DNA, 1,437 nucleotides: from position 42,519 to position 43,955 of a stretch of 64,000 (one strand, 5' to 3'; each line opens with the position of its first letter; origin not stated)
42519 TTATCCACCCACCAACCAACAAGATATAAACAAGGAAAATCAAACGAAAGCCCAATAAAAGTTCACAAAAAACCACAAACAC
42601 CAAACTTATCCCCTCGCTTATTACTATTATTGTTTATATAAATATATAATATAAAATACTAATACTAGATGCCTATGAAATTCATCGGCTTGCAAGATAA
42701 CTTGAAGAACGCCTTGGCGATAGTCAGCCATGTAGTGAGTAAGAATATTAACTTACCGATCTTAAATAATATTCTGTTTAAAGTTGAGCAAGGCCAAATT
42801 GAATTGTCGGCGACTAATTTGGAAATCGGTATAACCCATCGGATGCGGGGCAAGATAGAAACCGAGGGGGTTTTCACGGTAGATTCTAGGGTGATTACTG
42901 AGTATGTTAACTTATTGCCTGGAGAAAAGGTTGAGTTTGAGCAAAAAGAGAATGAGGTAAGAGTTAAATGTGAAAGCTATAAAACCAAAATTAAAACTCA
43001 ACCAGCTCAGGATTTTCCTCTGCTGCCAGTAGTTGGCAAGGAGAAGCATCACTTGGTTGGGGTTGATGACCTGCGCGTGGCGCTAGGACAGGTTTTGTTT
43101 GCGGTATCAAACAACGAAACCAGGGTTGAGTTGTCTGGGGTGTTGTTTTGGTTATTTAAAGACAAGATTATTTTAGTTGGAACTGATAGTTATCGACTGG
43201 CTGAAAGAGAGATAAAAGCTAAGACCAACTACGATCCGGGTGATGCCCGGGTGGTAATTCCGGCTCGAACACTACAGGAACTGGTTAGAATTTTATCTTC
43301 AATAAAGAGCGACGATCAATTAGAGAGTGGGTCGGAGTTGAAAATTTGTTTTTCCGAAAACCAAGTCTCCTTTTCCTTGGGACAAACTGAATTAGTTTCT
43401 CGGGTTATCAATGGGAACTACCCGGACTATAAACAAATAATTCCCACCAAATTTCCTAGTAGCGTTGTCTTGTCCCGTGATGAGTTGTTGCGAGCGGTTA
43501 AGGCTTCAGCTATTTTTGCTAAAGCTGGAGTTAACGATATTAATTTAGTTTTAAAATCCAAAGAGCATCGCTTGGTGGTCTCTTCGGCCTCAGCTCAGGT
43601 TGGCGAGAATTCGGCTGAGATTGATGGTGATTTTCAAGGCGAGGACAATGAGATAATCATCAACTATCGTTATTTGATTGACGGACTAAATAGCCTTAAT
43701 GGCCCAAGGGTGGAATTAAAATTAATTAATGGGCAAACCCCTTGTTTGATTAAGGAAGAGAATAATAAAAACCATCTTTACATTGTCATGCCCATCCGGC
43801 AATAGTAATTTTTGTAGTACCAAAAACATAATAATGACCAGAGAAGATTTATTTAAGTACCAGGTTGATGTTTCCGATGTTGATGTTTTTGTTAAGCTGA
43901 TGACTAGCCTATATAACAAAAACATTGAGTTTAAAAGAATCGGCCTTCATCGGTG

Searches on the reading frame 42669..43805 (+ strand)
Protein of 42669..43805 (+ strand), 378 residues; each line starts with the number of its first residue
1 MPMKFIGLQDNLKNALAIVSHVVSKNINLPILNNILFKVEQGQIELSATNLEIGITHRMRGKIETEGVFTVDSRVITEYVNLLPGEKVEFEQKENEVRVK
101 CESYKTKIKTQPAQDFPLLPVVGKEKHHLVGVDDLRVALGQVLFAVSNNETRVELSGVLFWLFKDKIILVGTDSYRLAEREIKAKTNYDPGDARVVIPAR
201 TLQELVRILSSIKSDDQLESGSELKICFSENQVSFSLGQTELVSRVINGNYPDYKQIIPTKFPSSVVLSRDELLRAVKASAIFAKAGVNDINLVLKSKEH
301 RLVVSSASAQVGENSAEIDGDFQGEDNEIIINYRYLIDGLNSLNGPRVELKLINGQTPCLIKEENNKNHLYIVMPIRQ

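Call 5: search_protein_families(library=pfam, proteins=[window:42669-43805:+], max_evalue=0.001)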
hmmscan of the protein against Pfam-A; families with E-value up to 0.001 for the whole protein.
window:42669-43805:+ (378 aa): 3 families
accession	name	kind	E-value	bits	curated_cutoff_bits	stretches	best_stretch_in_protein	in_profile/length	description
PF00712.24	DNA_pol3_beta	-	1.4e-29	103.2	24.4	2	3-120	1-120/120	DNA polymerase III beta subunit, N-terminal domain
PF02767.21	DNA_pol3_beta_2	-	1.3e-28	100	27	1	133-253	5-116/116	DNA polymerase III beta subunit, central domain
PF02768.20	DNA_pol3_beta_3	-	3.1e-25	88.8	27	1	255-377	1-121/121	DNA polymerase III beta subunit, C-terminal domain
